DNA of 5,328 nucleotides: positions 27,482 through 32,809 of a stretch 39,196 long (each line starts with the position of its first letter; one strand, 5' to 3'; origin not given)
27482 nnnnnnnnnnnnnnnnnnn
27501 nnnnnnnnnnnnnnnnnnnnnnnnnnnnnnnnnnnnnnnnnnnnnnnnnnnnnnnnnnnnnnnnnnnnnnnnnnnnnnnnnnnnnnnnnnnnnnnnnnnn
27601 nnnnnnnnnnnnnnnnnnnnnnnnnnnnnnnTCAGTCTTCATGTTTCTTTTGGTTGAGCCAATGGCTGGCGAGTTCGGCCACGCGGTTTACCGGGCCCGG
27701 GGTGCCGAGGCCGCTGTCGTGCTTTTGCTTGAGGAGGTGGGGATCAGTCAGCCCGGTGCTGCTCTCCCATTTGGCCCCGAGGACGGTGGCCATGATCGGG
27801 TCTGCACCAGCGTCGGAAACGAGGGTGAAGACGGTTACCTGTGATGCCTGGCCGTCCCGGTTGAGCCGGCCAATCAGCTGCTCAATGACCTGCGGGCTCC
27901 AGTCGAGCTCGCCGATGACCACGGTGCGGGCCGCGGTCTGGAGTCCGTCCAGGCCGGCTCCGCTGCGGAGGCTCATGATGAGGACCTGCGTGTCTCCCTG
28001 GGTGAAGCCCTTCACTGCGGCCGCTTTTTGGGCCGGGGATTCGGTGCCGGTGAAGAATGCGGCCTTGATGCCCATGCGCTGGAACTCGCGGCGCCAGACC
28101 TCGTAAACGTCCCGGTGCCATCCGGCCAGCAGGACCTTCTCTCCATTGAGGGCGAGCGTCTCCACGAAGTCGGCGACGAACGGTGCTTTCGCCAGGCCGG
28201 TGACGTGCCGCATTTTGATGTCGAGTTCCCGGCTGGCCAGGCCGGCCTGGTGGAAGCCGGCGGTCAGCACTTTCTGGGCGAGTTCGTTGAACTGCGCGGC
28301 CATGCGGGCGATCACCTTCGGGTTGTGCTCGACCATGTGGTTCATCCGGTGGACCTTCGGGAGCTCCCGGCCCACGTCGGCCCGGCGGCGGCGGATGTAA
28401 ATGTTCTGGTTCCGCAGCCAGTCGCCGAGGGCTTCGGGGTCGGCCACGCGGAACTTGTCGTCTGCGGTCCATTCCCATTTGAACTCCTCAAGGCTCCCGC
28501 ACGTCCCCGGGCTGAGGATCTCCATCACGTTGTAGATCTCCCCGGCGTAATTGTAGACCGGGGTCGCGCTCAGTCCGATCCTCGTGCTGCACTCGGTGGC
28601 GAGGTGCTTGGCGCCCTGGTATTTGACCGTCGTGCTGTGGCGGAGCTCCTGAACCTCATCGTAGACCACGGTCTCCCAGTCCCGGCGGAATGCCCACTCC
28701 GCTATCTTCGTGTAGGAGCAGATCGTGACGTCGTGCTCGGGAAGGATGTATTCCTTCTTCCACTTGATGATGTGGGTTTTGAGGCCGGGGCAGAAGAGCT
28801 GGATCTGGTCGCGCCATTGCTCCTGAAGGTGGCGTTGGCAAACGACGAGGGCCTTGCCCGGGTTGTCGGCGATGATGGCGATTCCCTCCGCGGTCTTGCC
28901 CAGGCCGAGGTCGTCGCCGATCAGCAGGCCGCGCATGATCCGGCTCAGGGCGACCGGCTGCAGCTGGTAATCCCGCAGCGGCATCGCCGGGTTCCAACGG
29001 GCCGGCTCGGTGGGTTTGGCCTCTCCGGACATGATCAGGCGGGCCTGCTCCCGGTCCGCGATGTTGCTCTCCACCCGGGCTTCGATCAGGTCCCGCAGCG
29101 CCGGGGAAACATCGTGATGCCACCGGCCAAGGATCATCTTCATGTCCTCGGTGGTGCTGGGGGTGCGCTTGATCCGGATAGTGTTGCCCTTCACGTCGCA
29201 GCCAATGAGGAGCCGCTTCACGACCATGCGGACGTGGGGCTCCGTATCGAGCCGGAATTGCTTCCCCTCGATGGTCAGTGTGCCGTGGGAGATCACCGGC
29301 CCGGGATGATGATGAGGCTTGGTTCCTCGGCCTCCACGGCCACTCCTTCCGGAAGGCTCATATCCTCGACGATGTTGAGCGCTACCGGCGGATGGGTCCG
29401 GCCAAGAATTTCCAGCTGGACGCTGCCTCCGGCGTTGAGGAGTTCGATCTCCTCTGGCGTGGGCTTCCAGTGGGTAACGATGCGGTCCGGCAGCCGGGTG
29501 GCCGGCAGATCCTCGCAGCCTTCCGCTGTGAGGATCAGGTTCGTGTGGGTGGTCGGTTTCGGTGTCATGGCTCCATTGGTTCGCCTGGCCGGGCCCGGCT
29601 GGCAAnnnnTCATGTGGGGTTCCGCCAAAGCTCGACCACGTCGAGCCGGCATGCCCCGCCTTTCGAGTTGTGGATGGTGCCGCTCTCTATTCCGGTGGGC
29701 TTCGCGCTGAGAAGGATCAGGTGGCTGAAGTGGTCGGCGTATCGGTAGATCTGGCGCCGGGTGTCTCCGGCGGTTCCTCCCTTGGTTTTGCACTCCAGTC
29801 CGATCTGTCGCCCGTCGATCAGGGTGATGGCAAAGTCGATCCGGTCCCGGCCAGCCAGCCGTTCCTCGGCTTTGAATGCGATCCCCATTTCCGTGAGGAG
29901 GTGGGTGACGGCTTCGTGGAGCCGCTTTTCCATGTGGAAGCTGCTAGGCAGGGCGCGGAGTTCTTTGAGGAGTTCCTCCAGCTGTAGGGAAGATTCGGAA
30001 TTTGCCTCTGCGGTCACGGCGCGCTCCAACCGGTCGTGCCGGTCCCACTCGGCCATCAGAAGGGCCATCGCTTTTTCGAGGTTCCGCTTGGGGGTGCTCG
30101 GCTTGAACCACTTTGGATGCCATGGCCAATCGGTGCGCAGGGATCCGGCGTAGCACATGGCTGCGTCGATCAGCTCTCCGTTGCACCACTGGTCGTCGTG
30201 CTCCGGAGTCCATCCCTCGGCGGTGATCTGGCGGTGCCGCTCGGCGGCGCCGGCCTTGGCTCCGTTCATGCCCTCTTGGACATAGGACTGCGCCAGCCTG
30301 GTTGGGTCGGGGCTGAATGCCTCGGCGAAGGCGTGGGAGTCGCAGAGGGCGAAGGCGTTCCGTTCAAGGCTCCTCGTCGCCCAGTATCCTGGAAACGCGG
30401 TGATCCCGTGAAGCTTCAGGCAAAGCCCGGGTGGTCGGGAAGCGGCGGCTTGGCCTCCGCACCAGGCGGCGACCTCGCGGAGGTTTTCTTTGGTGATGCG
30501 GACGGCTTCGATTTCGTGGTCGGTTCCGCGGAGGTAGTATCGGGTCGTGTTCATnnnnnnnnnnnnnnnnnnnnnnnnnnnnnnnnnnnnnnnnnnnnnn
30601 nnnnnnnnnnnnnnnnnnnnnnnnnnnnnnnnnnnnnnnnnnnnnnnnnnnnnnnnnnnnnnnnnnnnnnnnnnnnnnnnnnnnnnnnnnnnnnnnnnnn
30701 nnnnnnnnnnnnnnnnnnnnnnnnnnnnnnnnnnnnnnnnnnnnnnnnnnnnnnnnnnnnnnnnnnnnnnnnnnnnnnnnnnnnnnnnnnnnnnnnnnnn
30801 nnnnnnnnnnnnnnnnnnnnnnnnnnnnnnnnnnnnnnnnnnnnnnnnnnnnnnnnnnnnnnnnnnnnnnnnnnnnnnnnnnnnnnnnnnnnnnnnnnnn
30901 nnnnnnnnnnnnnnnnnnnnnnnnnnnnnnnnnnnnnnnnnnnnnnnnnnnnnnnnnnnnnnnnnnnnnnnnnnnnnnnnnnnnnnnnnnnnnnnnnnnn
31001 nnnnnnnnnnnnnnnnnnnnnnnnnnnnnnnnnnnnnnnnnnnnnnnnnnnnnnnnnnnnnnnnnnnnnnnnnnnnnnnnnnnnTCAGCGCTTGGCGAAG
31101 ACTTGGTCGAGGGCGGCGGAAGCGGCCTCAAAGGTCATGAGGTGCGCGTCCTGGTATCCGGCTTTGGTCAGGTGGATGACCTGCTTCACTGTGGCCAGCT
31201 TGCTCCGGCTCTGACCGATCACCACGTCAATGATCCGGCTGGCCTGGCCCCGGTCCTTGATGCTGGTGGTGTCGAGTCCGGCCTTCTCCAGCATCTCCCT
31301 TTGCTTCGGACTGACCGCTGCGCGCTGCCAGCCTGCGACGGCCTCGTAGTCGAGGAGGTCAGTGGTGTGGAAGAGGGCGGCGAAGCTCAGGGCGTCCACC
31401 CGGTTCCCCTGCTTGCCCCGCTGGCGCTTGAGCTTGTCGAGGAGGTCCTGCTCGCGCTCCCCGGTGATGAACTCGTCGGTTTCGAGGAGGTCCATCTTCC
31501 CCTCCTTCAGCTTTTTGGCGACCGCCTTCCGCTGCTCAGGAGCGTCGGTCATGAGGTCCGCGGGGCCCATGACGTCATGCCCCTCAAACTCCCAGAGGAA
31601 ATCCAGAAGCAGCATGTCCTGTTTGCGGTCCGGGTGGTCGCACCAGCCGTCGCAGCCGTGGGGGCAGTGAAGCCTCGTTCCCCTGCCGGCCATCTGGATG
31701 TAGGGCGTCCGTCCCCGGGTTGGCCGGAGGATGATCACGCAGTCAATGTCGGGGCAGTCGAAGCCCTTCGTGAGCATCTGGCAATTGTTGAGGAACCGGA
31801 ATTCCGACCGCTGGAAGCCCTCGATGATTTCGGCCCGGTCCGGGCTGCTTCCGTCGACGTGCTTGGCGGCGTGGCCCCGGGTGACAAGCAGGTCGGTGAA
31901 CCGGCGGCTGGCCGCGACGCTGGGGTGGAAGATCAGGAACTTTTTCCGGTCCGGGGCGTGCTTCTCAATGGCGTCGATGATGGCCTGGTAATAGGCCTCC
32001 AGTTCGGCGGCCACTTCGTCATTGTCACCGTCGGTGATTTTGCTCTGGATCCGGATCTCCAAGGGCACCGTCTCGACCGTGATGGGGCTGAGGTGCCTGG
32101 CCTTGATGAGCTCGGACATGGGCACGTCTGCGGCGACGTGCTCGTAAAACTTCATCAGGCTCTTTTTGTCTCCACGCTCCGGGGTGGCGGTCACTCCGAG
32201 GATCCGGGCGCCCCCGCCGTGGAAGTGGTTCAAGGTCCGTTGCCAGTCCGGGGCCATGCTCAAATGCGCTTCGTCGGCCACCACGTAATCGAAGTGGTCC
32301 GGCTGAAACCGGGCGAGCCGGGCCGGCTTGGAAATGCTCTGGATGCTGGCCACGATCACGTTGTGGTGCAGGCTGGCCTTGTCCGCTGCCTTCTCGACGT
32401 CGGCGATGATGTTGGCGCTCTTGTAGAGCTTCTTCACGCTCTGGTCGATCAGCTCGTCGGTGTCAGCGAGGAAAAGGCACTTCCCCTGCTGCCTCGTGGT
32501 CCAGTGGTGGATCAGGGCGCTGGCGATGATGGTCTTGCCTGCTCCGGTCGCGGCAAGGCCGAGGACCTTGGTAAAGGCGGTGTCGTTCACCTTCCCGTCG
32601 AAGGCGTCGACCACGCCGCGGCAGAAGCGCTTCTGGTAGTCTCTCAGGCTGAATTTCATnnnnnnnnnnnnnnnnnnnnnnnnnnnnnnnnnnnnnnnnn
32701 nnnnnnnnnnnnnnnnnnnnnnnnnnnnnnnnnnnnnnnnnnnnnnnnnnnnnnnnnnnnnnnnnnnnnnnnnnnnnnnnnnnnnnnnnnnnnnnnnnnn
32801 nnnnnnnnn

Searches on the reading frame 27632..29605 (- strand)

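Call 60: search_protein_families(library=phrogs, proteins=[window:27632-29605:-], max_evalue=0.00001)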
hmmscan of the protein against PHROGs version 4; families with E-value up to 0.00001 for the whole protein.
window:27632-29605:- (657 aa): 4 families
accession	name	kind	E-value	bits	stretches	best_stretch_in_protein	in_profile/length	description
phrog_62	-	DNA, RNA and nucleotide metabolism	1.2e-74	252.7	1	161-612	668-1125/1881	DNA helicase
phrog_16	-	DNA, RNA and nucleotide metabolism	1.2e-15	57.8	1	204-596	258-599/986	DNA helicase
phrog_29996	-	unknown function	1e-14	54.5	1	226-381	744-907/1189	-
phrog_23807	-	unknown function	5.4e-14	51.9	1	209-269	129-196/1053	-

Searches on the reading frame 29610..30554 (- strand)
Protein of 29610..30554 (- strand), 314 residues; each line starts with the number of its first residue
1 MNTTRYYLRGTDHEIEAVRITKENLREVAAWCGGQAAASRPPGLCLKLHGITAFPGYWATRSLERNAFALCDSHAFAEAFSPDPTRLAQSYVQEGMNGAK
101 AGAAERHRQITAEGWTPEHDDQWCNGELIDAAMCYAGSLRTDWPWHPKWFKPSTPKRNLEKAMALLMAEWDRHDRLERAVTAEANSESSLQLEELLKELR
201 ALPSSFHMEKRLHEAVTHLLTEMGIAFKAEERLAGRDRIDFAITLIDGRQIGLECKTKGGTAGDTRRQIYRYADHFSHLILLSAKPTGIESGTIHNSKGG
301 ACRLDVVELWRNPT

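Call 60: search_protein_families(library=phrogs, proteins=[window:29610-30554:-], max_evalue=0.00001)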
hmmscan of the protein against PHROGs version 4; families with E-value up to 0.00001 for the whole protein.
window:29610-30554:- (314 aa): 10 families
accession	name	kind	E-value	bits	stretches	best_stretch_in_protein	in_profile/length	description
phrog_9763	-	unknown function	9e-30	105.2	1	99-183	152-242/247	-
phrog_6628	-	unknown function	3.7e-26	92.8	1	90-183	571-672/685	-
phrog_11504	-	unknown function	3.7e-23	83.9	1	104-176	284-368/376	-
phrog_3956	-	unknown function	1.7e-22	81.3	1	23-178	425-578/585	-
phrog_9434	-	unknown function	8.6e-22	79.2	1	103-176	406-492/507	-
phrog_14548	-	unknown function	1.4e-17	65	1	103-176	290-370/378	-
phrog_6574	-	unknown function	2.1e-16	61.6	1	103-176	115-206/217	-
phrog_19550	-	unknown function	3.9e-16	60.6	1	103-176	93-178/186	-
phrog_5928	-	unknown function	1e-11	45.8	1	191-286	7-99/124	-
phrog_28211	-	unknown function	1.8e-07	32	1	103-137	132-166/234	-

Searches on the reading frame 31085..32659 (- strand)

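Call 60: search_protein_families(library=phrogs, proteins=[window:31085-32659:-], max_evalue=0.00001)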
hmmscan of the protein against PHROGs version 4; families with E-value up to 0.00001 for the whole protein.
window:31085-32659:- (524 aa): 5 families
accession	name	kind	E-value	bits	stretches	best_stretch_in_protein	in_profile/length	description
phrog_16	-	DNA, RNA and nucleotide metabolism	4.6e-76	257.8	1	1-361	269-613/986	DNA helicase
phrog_16694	-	unknown function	1e-13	51.2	1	3-138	273-416/1010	-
phrog_16259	-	DNA, RNA and nucleotide metabolism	2e-09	38.1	1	31-133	135-235/330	DNA helicase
phrog_9690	-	DNA, RNA and nucleotide metabolism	6.2e-09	36.3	1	122-332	40-258/306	DNA helicase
phrog_62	-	DNA, RNA and nucleotide metabolism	3.5e-07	29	1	1-160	693-849/1881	DNA helicase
